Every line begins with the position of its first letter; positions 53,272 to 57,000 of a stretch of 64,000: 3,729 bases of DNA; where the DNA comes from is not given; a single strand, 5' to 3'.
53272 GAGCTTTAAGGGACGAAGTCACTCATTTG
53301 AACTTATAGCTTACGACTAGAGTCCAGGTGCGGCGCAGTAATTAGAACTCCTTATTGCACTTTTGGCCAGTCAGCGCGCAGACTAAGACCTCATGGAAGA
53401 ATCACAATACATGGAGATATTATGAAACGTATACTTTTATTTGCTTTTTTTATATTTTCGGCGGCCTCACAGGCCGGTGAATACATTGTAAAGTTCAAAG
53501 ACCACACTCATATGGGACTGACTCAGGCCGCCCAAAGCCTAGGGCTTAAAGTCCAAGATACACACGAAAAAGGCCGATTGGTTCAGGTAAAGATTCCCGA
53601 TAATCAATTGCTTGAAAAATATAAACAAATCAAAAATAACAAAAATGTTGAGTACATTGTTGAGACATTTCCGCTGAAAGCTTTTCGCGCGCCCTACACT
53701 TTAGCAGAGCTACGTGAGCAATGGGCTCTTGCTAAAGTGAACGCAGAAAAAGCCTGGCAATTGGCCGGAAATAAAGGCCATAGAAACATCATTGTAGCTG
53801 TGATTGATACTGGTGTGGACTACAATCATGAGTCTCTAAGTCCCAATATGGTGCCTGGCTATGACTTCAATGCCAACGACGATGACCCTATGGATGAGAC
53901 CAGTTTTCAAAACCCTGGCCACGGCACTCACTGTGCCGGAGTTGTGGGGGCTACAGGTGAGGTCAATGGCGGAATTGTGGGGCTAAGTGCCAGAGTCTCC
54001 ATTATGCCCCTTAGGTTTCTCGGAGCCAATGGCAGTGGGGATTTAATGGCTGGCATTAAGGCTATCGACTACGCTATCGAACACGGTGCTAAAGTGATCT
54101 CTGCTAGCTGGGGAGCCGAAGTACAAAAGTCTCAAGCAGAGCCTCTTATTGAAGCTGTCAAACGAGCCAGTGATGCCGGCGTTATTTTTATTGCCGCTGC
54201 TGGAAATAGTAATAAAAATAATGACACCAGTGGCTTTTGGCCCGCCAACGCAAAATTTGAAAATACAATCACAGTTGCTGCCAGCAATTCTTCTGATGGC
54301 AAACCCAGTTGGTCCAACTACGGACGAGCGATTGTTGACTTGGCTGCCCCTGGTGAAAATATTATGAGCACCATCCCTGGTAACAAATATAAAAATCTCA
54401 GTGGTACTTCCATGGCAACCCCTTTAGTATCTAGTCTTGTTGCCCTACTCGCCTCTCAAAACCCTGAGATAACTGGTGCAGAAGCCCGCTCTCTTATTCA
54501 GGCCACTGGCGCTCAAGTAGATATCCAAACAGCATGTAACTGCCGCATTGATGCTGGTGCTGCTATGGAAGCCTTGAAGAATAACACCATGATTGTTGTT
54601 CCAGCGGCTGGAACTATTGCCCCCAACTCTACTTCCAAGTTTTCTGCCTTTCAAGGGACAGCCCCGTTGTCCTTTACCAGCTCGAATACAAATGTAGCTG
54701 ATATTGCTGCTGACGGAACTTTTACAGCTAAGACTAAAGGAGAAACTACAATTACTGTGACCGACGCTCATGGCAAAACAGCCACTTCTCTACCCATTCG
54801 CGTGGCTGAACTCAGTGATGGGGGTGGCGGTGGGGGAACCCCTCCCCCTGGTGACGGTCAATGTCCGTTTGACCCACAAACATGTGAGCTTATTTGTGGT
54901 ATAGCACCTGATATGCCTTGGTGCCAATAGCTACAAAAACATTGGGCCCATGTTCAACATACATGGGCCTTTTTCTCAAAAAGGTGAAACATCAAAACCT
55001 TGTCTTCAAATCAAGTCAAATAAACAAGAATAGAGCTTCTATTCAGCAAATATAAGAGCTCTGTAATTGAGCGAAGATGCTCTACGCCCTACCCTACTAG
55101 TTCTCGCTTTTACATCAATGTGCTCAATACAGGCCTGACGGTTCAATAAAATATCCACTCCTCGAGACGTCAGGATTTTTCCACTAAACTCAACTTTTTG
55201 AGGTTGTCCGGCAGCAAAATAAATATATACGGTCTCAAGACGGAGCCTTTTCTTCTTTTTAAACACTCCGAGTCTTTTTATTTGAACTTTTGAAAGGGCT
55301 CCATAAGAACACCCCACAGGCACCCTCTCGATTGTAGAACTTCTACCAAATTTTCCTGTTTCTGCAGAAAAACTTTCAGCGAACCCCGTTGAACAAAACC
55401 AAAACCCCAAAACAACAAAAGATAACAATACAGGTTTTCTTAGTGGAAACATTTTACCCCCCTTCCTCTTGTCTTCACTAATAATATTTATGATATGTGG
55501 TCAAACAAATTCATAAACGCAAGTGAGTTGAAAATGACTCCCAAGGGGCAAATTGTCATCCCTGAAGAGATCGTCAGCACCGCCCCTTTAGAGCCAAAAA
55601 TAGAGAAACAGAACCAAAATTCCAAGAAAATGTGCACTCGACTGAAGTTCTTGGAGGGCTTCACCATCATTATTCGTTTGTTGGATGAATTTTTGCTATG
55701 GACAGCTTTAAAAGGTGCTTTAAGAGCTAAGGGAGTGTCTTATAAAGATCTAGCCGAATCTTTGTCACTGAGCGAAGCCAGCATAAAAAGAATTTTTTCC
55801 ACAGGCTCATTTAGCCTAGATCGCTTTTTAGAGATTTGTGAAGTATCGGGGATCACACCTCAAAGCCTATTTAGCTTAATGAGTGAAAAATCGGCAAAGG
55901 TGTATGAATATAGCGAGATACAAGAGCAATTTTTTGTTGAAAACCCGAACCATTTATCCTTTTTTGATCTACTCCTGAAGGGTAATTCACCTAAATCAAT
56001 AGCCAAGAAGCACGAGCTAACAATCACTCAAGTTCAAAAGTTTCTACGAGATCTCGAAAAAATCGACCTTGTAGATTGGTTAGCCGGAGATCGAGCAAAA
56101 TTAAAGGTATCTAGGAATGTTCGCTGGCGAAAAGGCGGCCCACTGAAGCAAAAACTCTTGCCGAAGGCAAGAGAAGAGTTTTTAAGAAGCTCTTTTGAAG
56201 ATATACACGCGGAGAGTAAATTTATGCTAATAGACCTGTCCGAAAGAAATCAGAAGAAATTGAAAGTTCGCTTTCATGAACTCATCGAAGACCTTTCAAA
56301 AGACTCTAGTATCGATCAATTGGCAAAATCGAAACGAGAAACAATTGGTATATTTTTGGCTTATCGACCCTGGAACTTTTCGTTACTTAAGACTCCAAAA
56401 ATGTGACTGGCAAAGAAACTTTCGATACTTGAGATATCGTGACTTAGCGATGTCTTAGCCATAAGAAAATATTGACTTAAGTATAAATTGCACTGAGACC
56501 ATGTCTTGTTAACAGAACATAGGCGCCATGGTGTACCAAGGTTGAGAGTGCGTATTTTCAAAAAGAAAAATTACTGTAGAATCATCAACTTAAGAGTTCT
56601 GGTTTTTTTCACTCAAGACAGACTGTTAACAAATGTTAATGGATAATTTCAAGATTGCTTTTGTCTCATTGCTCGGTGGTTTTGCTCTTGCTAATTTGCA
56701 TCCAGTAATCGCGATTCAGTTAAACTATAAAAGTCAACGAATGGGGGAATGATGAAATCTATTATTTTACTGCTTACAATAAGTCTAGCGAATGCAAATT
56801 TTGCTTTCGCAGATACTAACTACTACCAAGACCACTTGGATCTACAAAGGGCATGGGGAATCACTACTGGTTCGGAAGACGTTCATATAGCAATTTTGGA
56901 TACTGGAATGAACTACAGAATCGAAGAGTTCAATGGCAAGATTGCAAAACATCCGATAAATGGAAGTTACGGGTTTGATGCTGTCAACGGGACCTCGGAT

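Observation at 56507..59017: Operon led by a catalytic-His-less subtilase, coupled to a TIGR02147/DUF4423-like protein and a secreted protein, with its own HTH regulator and paired palindromes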

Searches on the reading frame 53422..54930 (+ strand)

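Call 3: search_protein_families(library=pfam, proteins=[window:53422-54930:+], max_evalue=0.1)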
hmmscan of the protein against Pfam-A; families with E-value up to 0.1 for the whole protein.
window:53422-54930:+ (502 aa): 6 families
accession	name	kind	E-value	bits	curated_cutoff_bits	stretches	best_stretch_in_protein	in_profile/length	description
PF00082.27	Peptidase_S8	-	1.6e-55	188.9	21.8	1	121-363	2-273/288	Subtilase family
PF22148.1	Fervidolysin_NPro-like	-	1.3e-08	35.5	21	1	19-79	18-78/81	Fervidolysin N-terminal prodomain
PF02368.24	Big_2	-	3.4e-05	24.2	22.8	1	391-455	6-75/79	Bacterial Ig-like domain (group 2)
PF21461.3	HL_N-beta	-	0.003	17.8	27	1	421-461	19-57/57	Hyaluronate lyase, N-terminal beta-sheet domain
PF13629.12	T2SS-T3SS_pil_N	-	0.012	15.8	23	1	435-461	45-71/72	Pilus formation protein N terminal region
PF06832.18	BiPBP_C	-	0.021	15.2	26.8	0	404-455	34-87/90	Penicillin-Binding Protein C-terminus Family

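Call 4: search_protein_families(library=ncbifam, proteins=[window:53422-54930:+], max_evalue=0.1)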
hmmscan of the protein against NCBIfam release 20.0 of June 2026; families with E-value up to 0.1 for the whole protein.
window:53422-54930:+ (502 aa): 9 families
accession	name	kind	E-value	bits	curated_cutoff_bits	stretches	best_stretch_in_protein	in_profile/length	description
TIGR03921.1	T7SS_mycosin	equivalog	6.2e-44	150.6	278.75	1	107-366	2-266/353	type VII secretion-associated serine protease mycosin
NF033595.1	denti_PrtP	equivalog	4.9e-25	88.2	300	2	244-399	357-516/606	dentilisin complex serine proteinase subunit PrtP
TIGR03895.1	protease_PatA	subfamily_domain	1.6e-18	66.9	421.05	1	167-377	1-206/606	PatA/PatG family cyanobactin maturation protease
NF049966.1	QH_SP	equivalog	1.7e-12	47.2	165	1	125-362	2-210/219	subtilisin-like serine protease QhpE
NF051851.1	AtpSerPepEprS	equivalog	1.5e-11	43.1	1700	1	90-368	38-342/988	autotransporter serine peptidase EprS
NF042956.1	IteS_antiphage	equivalog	2.5e-10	39.3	900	2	33-284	176-414/747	S8 family anti-phage peptidase IteS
NF040809.1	germ_prot_CspBA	exception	2.8e-10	38.5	1250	1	303-344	432-473/1099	bifunctional germination protease/germinant receptor pseudoprotease CspBA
NF040553.1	SGO_0316_fam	subfamily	1.7e-09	35.9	1400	2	162-278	355-475/1486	SGO_0316/SGO_0317 family LPXTG-anchored serine peptidase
NF040808.2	CspC_non_triad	exception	0.00012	20.6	675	0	303-344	457-498/556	bile acid germinant receptor pseudoprotease CspC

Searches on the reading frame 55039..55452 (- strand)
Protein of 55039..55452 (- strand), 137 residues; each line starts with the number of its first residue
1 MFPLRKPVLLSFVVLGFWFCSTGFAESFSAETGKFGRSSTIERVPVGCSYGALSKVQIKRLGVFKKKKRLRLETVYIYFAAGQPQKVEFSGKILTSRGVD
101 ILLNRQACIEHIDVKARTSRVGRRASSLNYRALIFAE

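Call 3: search_protein_families(library=pfam, proteins=[window:55039-55452:-], max_evalue=0.1)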
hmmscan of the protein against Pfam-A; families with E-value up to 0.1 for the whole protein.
window:55039-55452:- (137 aa): 1 family
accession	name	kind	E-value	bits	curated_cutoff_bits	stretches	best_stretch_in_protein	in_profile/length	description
PF10807.14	DUF2541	-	0.049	13.9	28.2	1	57-119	44-106/116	Domain of unknown function (DUF2541)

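Call 4: search_protein_families(library=ncbifam, proteins=[window:55039-55452:-], max_evalue=0.1)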
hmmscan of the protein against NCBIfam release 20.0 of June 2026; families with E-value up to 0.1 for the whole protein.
window:55039-55452:- (137 aa): 0 families

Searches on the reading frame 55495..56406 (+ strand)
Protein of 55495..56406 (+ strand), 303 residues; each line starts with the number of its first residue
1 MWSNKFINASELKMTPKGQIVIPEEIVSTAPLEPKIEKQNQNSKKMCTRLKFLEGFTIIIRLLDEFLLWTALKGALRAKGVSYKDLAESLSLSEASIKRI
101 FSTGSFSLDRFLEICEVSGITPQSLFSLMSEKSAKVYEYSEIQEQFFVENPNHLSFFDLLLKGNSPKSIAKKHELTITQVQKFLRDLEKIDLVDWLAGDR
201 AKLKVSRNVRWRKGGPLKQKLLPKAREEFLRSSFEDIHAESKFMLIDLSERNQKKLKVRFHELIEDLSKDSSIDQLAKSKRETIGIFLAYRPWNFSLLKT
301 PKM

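Call 3: search_protein_families(library=pfam, proteins=[window:55495-56406:+], max_evalue=0.1)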
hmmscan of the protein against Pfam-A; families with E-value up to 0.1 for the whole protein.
window:55495-56406:+ (303 aa): 12 families
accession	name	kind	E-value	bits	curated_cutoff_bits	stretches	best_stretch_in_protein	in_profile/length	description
PF20075.5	DUF6471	-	2.8e-05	24.4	26.8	1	71-120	8-62/65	Domain of unknown function (DUF6471)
PF13443.12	HTH_26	-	4.2e-05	24.2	22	1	72-128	2-60/63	Cro/C1-type HTH DNA-binding domain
PF08281.18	Sigma70_r4_2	-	0.004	17.2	25.7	0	77-99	23-45/54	Sigma-70, region 4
PF13384.12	HTH_23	-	0.0059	16.8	24.6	0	76-101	13-38/50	Homeodomain-like domain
PF05043.19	Mga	-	0.0092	17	21.1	0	61-101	11-51/87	Mga helix-turn-helix domain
PF13412.12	HTH_24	-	0.0092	16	21.9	0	80-100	17-37/48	Winged helix-turn-helix DNA-binding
PF01381.28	HTH_3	-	0.012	16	23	1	75-123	4-53/55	Helix-turn-helix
PF13542.12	HTH_Tnp_ISL3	-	0.034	14.1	27.4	0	80-101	27-47/51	Helix-turn-helix domain of transposase family ISL3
PF14493.12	HTH_40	-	0.042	14.6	27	0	157-195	6-45/89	Helix-turn-helix domain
PF10007.15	DUF2250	-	0.051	14.1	24.4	0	162-202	21-61/93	Uncharacterized protein conserved in archaea (DUF2250)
PF13518.12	HTH_28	-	0.071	13.7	25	0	159-189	8-38/52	Helix-turn-helix domain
PF02796.21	HTH_7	-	0.09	13.4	23.8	0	75-103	16-44/45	Helix-turn-helix domain of resolvase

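Call 4: search_protein_families(library=ncbifam, proteins=[window:55495-56406:+], max_evalue=0.1)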
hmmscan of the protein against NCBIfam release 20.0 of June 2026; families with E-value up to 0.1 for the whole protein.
window:55495-56406:+ (303 aa): 4 families
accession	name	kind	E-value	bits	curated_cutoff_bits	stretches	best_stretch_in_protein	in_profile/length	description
NF040785.1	CD3324_fam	subfamily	0.01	15.9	65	0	78-100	59-81/82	CD3324 family protein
NF003157.0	PRK04132.1-2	equivalog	0.015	13.2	1103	1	228-280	174-225/864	replication factor C small subunit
TIGR04111.1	BcepMu_gp16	hypoth_equivalog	0.068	13.1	34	0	160-189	10-39/55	phage-associated protein, BcepMu gp16 family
NF008050.0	PRK10783.1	equivalog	0.09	11.1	508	0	160-192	407-439/457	murein transglycosylase D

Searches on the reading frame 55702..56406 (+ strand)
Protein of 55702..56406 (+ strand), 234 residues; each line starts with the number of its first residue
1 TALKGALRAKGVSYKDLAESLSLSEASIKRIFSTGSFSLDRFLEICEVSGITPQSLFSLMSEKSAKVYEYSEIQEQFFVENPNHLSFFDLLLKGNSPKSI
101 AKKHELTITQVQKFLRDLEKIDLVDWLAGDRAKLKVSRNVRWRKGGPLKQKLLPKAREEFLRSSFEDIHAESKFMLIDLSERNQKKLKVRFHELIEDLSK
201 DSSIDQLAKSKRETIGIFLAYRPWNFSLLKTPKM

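Call 69: find_homologous_proteins(query=window:55702-56406:+, max_evalue=0.00001)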
Query window:55702-56406:+ (234 aa): 6 proteins with E <= 0.00001 among 608 candidates.
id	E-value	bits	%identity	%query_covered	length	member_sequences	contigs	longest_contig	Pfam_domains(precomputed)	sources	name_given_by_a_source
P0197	1.1e-144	498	100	100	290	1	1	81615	-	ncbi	-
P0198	2.0e-101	357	71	99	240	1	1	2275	PF13384.13,PF13443.13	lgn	-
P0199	1.4e-98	347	67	100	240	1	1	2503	PF01381.29,PF13443.13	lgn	-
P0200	2.5e-98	346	66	95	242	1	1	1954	PF20075.6,PF13443.13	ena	-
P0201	1.8e-31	128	35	97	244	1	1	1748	PF01381.29,PF13560.13,PF13443.13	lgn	-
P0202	3.1e-27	114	34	99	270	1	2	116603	PF01381.29,PF13443.13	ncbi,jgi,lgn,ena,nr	ncbi:MAG: helix-turn-helix transcriptional regulator [Gammaproteobacteria bacterium]|nr:helix-turn-h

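Call 72: find_encoding_contigs(protein=P0199, flank=3000, max_places=2)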
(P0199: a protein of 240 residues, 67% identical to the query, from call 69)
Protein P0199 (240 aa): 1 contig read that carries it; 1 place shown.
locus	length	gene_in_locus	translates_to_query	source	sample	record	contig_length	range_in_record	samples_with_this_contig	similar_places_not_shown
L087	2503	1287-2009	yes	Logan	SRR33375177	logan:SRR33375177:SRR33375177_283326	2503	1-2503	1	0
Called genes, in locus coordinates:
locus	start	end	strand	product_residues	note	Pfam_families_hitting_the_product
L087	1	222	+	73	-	?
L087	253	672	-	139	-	PF04828:GFA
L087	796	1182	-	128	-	-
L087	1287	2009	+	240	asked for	PF13443:HTH_26 (weak), PF01381:HTH_3 (faint)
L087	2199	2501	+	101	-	?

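Call 73: find_encoding_contigs(protein=P0198, flank=3000, max_places=2)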
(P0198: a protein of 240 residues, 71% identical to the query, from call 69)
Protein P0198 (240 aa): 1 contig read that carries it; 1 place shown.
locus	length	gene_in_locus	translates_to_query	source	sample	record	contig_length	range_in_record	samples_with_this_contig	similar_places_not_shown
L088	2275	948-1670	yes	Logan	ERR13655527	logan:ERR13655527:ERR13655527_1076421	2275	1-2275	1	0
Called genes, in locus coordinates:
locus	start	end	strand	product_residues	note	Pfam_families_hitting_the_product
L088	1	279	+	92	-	?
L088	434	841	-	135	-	-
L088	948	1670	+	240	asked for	PF13443:HTH_26 (faint), PF13384:HTH_23 (faint)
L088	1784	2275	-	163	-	?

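Call 84: search_protein_families(library=padloc, proteins=[window:55702-56406:+], max_evalue=0.01)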
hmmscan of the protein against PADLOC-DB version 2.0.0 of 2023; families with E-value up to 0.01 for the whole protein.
window:55702-56406:+ (234 aa): 1 family
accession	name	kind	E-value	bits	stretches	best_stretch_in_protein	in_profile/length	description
PDLC01848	CARF3--CARF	-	0.0013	16.5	0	80-125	135-180/197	-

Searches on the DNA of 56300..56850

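Call 65: search_rna_families(source=window, start=56300, end=56850, threshold=evalue, max_evalue=1)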
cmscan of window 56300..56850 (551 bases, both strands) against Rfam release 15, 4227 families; matches with E-value up to 1: 0.
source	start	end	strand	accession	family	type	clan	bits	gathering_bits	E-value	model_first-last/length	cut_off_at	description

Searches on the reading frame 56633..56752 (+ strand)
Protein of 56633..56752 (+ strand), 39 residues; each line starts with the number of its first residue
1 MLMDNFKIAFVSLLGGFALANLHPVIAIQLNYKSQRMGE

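Call 3: search_protein_families(library=pfam, proteins=[window:56633-56752:+], max_evalue=0.1)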
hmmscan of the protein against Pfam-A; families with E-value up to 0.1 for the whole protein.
window:56633-56752:+ (39 aa): 0 families

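Call 4: search_protein_families(library=ncbifam, proteins=[window:56633-56752:+], max_evalue=0.1)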
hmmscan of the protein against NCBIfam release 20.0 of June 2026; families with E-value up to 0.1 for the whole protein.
window:56633-56752:+ (39 aa): 0 families
